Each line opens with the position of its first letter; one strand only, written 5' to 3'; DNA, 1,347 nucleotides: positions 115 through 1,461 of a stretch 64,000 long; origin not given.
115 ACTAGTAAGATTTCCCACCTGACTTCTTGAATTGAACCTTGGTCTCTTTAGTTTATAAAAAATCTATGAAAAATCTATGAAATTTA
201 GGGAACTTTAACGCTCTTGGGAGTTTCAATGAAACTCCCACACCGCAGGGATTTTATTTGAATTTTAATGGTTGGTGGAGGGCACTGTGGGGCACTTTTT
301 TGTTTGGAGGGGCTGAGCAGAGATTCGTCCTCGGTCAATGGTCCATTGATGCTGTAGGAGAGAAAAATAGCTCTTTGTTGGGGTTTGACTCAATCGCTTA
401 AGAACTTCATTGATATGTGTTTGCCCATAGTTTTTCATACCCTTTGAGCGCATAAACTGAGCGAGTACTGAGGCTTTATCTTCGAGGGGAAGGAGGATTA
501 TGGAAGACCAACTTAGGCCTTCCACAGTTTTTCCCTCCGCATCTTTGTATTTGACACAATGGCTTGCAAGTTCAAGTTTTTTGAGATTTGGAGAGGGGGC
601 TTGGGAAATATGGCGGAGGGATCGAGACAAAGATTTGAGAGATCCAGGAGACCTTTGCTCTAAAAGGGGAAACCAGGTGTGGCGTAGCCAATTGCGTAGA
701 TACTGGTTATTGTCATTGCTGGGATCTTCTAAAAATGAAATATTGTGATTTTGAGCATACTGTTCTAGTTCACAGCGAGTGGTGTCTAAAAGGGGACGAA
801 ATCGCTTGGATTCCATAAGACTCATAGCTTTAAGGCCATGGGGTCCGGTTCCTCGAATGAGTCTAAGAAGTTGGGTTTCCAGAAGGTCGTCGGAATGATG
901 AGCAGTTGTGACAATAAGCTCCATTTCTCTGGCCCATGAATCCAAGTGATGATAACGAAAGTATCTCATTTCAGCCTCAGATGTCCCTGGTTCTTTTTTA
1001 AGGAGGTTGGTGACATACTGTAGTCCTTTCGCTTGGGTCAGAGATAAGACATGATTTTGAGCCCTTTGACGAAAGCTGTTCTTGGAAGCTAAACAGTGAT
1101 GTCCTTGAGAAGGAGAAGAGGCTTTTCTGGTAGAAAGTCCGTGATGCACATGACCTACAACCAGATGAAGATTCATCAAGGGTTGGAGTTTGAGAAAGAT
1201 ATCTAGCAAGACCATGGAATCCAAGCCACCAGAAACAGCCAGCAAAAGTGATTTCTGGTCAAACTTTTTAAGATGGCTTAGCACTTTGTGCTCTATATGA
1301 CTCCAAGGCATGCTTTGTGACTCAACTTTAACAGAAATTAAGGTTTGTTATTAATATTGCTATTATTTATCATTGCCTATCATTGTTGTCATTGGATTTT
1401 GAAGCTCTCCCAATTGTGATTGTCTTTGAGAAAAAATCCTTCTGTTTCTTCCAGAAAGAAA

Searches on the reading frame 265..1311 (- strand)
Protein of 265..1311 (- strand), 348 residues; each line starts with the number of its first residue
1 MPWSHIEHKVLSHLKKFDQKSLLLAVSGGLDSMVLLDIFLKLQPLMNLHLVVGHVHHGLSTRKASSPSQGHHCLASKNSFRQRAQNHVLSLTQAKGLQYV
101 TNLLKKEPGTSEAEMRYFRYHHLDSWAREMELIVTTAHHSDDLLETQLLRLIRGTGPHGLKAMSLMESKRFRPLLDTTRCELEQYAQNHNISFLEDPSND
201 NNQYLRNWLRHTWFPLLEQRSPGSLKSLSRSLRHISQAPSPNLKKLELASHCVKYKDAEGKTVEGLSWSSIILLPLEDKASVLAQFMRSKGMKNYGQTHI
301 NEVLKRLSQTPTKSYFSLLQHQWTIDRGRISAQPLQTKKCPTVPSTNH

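Call 37: search_protein_families(library=pfam, proteins=[window:265-1311:-], max_evalue=0.00001)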
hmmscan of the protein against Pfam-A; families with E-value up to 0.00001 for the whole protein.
window:265-1311:- (348 aa): 1 family
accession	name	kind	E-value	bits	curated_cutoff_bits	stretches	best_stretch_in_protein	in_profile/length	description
PF01171.26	ATP_bind_3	-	4.7e-39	134.4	27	1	22-211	2-181/182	PP-loop family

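Call 48: list_cluster_members(proteins=[window:265-1311:-, window:10004-14044:-, window:15956-21790:+, window:21909-25724:+, window:25777-28926:+, window:40184-40861:-, window:41093-41797:-, window:42021-43424:-, window:52831-54084:-, window:55518-56807:-])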
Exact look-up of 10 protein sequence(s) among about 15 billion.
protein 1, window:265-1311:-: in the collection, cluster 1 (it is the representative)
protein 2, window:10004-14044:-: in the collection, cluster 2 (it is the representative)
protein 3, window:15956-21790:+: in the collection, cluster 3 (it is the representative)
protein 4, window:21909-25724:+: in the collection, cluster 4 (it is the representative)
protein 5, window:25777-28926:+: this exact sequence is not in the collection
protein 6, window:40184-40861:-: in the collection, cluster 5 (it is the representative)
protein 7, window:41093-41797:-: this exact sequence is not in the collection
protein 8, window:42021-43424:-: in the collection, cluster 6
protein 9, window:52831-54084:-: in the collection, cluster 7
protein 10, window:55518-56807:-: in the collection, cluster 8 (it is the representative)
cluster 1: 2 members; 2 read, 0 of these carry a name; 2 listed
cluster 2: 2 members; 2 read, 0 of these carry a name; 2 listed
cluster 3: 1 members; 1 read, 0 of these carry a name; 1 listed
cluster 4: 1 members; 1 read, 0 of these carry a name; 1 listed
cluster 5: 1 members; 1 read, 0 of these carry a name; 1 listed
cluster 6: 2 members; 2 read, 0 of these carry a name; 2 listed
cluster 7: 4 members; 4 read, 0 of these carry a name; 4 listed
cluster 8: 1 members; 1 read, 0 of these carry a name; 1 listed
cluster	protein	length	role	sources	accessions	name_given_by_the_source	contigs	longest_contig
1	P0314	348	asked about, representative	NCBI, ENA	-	-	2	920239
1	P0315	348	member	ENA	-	-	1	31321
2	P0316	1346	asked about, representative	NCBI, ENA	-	-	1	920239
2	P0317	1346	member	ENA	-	-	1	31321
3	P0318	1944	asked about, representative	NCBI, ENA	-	-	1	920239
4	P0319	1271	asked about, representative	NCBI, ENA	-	-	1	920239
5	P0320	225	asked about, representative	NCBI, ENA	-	-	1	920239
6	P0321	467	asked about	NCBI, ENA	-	-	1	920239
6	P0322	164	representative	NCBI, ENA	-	-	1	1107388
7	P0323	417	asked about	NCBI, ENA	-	-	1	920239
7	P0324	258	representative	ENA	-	-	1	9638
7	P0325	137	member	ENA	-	-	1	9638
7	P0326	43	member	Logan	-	-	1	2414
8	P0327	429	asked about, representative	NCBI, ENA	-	-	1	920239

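Call 49: find_encoding_contigs(protein=P0317, flank=10000, max_places=5)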
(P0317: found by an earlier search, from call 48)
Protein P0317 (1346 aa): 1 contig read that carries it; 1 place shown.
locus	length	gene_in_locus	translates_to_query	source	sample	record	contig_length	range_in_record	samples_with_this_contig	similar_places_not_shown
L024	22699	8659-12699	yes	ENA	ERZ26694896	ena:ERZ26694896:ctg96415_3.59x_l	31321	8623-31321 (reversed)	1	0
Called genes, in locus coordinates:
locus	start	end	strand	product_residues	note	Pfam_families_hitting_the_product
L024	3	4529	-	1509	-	?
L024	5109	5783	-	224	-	PF00929:RNase_T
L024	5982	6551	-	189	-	-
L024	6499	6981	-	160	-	PF01609:DDE_Tnp_1 (weak)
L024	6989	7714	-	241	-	-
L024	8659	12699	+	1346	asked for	-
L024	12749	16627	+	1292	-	-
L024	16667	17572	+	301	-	-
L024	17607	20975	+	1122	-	-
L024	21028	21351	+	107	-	-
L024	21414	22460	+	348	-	PF01171:ATP_bind_3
